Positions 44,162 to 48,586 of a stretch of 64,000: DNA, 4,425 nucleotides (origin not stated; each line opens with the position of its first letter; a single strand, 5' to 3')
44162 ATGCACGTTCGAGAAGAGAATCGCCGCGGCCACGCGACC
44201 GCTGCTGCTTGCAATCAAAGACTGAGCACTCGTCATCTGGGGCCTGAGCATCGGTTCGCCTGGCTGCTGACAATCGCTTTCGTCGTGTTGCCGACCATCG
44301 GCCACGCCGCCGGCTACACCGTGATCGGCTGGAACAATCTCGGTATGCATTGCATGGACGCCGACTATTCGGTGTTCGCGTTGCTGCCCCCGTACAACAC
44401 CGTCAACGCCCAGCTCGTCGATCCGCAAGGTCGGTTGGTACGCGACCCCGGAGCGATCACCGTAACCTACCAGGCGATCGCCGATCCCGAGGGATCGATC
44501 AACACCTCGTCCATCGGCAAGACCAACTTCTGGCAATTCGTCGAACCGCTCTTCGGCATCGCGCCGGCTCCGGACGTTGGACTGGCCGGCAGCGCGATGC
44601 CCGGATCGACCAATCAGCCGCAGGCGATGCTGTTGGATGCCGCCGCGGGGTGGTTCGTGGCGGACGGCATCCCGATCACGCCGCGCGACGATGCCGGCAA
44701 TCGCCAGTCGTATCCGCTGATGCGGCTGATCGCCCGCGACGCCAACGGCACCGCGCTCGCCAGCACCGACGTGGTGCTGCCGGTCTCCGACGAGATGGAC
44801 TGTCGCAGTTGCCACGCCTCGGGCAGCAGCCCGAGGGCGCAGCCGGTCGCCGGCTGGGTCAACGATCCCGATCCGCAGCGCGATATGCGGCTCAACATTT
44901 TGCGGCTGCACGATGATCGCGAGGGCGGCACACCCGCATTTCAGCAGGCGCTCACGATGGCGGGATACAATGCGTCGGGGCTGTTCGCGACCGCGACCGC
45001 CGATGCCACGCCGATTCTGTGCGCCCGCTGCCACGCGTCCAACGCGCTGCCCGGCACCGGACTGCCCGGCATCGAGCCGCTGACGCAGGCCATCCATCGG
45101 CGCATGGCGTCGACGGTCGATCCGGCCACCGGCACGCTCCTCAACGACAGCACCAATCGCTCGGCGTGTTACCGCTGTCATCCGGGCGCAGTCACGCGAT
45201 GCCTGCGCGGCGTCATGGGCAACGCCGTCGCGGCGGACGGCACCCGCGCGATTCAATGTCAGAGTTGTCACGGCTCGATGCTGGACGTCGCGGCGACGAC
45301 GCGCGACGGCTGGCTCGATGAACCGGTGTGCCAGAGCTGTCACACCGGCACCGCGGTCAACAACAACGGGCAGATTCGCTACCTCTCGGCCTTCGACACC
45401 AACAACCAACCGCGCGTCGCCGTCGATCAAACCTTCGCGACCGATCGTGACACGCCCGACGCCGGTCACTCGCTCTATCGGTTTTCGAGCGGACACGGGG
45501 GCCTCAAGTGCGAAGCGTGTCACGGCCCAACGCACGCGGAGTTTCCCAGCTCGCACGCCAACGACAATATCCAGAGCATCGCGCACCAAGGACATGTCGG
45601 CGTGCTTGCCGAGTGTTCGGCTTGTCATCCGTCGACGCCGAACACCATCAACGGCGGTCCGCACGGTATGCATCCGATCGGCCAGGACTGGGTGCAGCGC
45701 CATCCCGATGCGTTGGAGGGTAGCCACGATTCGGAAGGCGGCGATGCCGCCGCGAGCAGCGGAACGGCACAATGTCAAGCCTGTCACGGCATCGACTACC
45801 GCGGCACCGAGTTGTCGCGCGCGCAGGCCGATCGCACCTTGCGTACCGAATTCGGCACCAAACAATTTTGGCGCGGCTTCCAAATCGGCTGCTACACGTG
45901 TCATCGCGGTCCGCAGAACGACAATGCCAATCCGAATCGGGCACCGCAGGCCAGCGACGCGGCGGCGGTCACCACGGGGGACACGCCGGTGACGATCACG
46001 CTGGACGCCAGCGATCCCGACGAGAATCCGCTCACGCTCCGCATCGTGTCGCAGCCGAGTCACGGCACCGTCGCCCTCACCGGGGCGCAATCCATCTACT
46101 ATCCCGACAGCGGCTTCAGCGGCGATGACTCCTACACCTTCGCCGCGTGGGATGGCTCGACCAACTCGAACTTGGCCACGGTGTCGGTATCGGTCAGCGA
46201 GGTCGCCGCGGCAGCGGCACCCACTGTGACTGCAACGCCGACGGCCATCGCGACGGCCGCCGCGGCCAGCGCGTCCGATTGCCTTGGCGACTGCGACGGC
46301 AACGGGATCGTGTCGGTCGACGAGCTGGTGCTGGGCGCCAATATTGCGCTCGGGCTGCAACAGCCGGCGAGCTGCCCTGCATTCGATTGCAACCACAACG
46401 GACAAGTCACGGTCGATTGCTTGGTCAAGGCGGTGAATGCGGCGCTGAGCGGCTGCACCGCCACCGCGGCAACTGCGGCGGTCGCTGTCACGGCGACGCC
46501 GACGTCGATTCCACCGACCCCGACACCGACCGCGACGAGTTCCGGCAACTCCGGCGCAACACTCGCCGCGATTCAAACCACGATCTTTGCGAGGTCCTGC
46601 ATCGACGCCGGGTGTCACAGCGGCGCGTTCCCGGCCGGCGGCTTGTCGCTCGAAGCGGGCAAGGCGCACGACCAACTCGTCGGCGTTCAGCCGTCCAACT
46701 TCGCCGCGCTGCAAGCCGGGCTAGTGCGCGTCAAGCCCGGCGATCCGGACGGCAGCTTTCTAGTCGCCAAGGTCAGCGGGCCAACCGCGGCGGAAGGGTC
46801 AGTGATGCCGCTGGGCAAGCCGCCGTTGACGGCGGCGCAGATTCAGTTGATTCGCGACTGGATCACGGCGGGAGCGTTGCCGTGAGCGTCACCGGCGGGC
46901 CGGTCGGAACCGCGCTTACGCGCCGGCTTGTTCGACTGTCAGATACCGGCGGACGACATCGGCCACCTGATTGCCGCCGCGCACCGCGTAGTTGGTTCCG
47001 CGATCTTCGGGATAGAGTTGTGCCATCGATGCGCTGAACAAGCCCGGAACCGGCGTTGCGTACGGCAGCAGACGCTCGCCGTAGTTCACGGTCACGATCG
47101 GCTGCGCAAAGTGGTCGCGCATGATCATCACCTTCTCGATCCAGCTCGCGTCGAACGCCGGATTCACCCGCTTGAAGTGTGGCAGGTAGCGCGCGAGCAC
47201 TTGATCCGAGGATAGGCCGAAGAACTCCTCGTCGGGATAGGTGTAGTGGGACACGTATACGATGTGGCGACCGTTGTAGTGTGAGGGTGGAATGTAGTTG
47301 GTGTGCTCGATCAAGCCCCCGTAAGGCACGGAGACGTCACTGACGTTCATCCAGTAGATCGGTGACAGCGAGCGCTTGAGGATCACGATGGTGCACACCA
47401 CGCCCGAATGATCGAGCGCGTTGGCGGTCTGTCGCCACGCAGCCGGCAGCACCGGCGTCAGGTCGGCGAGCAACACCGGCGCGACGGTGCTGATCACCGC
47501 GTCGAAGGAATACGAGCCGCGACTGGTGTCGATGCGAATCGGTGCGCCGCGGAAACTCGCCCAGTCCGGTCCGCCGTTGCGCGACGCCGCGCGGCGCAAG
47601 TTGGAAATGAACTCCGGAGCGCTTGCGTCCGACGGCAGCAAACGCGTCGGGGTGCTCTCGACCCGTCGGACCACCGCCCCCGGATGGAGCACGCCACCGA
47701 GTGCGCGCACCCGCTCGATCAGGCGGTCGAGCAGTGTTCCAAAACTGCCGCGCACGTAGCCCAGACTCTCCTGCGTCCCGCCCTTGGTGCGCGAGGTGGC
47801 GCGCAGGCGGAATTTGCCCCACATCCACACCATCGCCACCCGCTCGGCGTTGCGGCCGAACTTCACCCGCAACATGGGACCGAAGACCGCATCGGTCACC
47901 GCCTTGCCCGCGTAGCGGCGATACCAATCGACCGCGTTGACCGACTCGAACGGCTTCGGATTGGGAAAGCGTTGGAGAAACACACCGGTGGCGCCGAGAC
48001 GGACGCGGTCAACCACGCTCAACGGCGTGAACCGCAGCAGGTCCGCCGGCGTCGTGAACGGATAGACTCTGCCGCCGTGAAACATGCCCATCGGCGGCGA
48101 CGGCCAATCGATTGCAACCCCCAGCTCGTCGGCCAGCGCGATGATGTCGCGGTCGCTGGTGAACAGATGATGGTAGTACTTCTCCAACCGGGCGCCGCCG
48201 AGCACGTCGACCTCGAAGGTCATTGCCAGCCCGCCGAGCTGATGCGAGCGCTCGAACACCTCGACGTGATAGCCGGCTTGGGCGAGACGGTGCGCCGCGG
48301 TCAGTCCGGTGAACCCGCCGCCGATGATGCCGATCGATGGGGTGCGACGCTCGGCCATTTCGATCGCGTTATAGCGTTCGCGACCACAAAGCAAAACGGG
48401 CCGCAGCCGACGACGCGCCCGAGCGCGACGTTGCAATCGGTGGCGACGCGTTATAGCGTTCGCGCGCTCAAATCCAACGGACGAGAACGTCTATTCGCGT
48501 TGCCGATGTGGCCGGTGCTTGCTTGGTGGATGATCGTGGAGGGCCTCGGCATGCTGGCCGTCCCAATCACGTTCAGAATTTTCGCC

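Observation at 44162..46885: Nine-heme secreted cytochrome carrying an Ig-like module, a two-segment dockerin-like module and a PSCyt1-like tail with CX4CH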

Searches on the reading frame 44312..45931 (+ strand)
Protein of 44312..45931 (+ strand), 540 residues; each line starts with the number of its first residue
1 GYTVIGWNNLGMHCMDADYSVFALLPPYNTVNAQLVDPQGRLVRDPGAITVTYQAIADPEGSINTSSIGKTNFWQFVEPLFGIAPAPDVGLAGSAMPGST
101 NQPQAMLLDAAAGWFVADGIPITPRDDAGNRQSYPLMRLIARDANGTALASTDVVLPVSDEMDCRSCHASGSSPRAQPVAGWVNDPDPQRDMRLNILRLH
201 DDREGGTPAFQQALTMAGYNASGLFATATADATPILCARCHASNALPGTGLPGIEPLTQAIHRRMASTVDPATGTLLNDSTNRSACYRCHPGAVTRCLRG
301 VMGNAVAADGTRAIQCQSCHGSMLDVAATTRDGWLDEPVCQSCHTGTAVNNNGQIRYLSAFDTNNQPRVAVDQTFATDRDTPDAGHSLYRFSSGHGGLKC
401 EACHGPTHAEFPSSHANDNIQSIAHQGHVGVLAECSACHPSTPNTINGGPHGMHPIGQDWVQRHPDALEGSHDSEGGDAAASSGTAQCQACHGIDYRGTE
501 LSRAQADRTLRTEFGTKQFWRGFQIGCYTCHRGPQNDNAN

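Call 64: predict_structure(alignment_id=A4)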
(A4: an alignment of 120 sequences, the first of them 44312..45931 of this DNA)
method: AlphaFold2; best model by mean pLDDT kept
length: 540 residues; sequences in the alignment: 120
mean_pLDDT: 85.4   pTM: 0.87
mean pLDDT of the five models: 85.4, 84.8, 83.8, 82.5, 80.7
residues with pLDDT >= 90: 262; 70-90: 202; 50-70: 64; < 50: 12
segments of 3 or more residues with pLDDT < 50: 345-347, 472-480
pLDDT, mean of each block of 10 residues (from residue 1): 92 92 96 94 95 98 98 97 97 97 97 95 97 97 98 96 89 90 96 97 95 98 98 98 92 93 91 89 87 76 77 80 90 69 54 65 78 76 84 85 87 91 89 74 67 67 68 47 66 71 76 79 77 69
secondary structure, 60 per line:
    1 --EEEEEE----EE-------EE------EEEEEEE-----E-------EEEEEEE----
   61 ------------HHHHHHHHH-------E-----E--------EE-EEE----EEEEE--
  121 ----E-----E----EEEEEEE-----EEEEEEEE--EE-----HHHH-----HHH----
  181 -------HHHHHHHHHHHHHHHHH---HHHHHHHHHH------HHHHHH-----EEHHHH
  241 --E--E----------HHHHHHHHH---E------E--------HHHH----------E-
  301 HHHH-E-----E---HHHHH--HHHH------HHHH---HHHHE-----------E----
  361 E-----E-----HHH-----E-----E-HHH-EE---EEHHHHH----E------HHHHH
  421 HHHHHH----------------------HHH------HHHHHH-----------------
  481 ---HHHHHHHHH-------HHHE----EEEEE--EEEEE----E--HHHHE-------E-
elements in order: E3-8 E30-36 E50-56 H73-81 E107-109 E114-118 E136-142 E148-155 H165-168 H188-204 H208-217 H224-229 H237-240 H257-265 H285-288 H301-304 H316-320 H323-326 H333-336 H340-343 H400-404 H416-426 H458-463 H484-492 E508-512 E515-519 H527-530

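Call 71: fold_search(model_id=the predicted structure, library=pdb)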
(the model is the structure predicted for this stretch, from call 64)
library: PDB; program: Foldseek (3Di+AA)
matches with E <= 10: 1395; with E <= 0.001: 0
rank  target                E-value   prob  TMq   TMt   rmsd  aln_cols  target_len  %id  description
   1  3oai_A                1.8e-03  0.97  0.14  0.15   9.0       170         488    9  Crystal structure of the extra-cellular domain of human myelin protein zero (released 2011-12-21)
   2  4hjj_H                2.0e-03  1.00  0.16  0.25   7.1       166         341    8  Structure Reveals Function of the Dual Variable Domain Immunoglobulin (DVD-Ig) Molecule (released 2013-05-08)
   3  8uky_H                2.6e-03  0.99  0.15  0.35   6.8       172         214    6  Crystal structure of BAK in complex with inhibiting antibody 14G6 (released 2024-04-10)
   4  7k7h_H                3.3e-03  0.99  0.15  0.53   6.8       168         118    5  Density-fitted Model Structure of Antibody Variable Domains of TyTx1 in Complex with PltB pentamer of Typhoid Toxin (released 2021-09-01)
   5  8eb2_J                3.3e-03  0.99  0.15  0.34   7.2       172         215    6  Structure of HLA-A*02:01 in complex with NY-ESO-1 peptide and PA2.1 Fab (released 2022-11-30)
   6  3q06_A                3.3e-03  0.98  0.19  0.38   7.6       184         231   13  An induced fit mechanism regulates p53 DNA binding kinetics to confer sequence specificity (released 2011-05-11)
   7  8fjb_E                3.8e-03  0.99  0.15  0.35   7.1       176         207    6  CryoEM structure of HLA-A2 MAGEA4 (286-294) in complex with H2aM31345N Fab (released 2023-12-20)
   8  3b2u_N                3.8e-03  0.97  0.15  0.32   6.8       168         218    9  Crystal structure of isolated domain III of the extracellular region of the epidermal growth factor receptor in comple (released 2008-02-19)
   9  3d07_B                4.5e-03  0.93  0.19  0.41   8.2       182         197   13  Human p53 core domain with hot spot mutation R249S (III) (released 2009-01-20)
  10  8dtx_A                4.8e-03  0.99  0.16  0.35   6.5       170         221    7  Crystal structure of SARS-CoV-2 spike stem helix peptide in complex with neutralizing antibody COV89-22 (released 2022-11-23)
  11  8dlx_H                4.8e-03  0.98  0.15  0.54   7.1       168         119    6  Cryo-EM structure of SARS-CoV-2 Epsilon (B.1.429) spike protein in complex with VH ab6 (released 2022-08-31)
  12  7wp6_H                5.0e-03  0.98  0.15  0.55   6.9       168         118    5  Cryo-EM structure of SARS-CoV-2 recombinant spike protein STFK in complex with three neutralizing antibodies (released 2023-03-01)
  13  7b47_C                5.3e-03  0.95  0.19  0.43   8.2       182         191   12  Structural basis of reactivation of oncogenic p53 mutants by a small molecule: methylene quinuclidinone (MQ). Human p5 (released 2021-12-08)
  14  4xgz_E                5.7e-03  0.99  0.15  0.35   7.4       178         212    4  Crystal structure of human paxillin LD2 motif in complex with Fab fragment (released 2015-07-01)
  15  8iia                  6.4e-03  0.92  0.14  0.48   8.9       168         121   10  Crystal structure of the oligomeric state of the extracellular domain of human myelin protein zero(MPZ/P0) (released 2023-08-30)
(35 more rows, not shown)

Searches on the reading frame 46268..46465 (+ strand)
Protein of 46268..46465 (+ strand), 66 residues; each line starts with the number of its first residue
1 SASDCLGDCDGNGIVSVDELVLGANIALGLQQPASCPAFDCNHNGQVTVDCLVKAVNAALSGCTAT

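Call 14: search_protein_families(library=pfam, proteins=[window:46268-46465:+], max_evalue=10)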
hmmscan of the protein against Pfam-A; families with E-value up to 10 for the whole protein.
seq(66 aa): 5 families
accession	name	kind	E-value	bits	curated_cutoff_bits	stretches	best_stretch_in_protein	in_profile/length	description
PF00036.39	EF-hand_1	-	3.5e-06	26.6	25.4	2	39-57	9-27/29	EF hand domain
PF13405.12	EF-hand_6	-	6.7e-05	22.7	25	2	39-57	9-27/30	EF-hand domain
PF13499.12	EF-hand_7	-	0.025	15.4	30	1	39-57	11-29/67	EF-hand domain pair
PF13833.12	EF-hand_8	-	0.072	13.3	28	1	7-20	34-47/54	EF-hand domain pair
PF13202.12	EF-hand_5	-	0.15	12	25.9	1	10-20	11-21/25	EF hand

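Call 40: search_protein_families(library=ncbifam, proteins=[window:46268-46465:+], max_evalue=10)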
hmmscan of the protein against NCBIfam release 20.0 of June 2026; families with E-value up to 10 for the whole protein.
seq(66 aa): 1 family
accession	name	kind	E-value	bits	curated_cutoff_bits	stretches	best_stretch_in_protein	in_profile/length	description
NF041410.1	XopAW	subfamily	0.076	12.8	120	1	8-56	113-162/235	XopAW family type III secretion system calcium-binding effector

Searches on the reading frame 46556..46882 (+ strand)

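Call 14: search_protein_families(library=pfam, proteins=[window:46556-46882:+], max_evalue=10)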
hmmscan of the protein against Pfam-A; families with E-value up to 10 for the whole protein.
seq(109 aa): 2 families
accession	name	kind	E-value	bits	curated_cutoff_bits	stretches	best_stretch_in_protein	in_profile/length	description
PF07635.16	PSCyt1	-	0.014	16.4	22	1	19-85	3-56/59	Planctomycete cytochrome C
PF06934.16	CTI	-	0.27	10.2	25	1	84-107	88-111/692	Fatty acid cis/trans isomerase (CTI)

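Call 40: search_protein_families(library=ncbifam, proteins=[window:46556-46882:+], max_evalue=10)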
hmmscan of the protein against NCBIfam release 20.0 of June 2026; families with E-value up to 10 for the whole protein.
seq(109 aa): 2 families
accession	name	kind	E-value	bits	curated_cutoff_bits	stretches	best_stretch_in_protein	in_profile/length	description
TIGR03806.1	chp_HNE_0200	subfamily_domain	6.8e-05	22.2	313.3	1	18-104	222-312/314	SO2930 family diheme c-type cytochrome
NF005499.0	PRK07114.1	equivalog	0.19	11.4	275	1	52-107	132-183/223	bifunctional 4-hydroxy-2-oxoglutarate aldolase/2-dehydro-3-deoxy-phosphogluconate aldolase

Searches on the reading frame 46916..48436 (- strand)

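Call 7: search_protein_families(library=pfam, proteins=[window:46916-48436:-], max_evalue=0.001)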
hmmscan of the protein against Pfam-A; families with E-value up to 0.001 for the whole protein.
window:46916-48436:- (506 aa): 7 families
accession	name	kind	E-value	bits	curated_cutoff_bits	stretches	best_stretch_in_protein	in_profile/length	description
PF01593.30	Amino_oxidase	-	2.2e-21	77.1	19.8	2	42-261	1-230/443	Flavin containing amine oxidoreductase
PF13450.12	NAD_binding_8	-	5.7e-14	52.6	21.9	1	37-105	1-68/68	NAD(P)-binding Rossmann-like domain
PF01266.30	DAO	-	2.7e-07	30.9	27.9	1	35-68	2-35/353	FAD dependent oxidoreductase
PF00070.33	Pyr_redox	-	8.8e-05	23.4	22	1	35-68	2-35/82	Pyridine nucleotide-disulphide oxidoreductase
PF07992.20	Pyr_redox_2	-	0.00065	19.6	26.1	1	36-67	4-177/291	Pyridine nucleotide-disulphide oxidoreductase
PF00890.30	FAD_binding_2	-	0.00069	19.3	20.4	0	37-69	4-36/414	FAD binding domain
PF12831.13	FAD_oxidored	-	0.00074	19.4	27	0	37-71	4-38/416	FAD dependent oxidoreductase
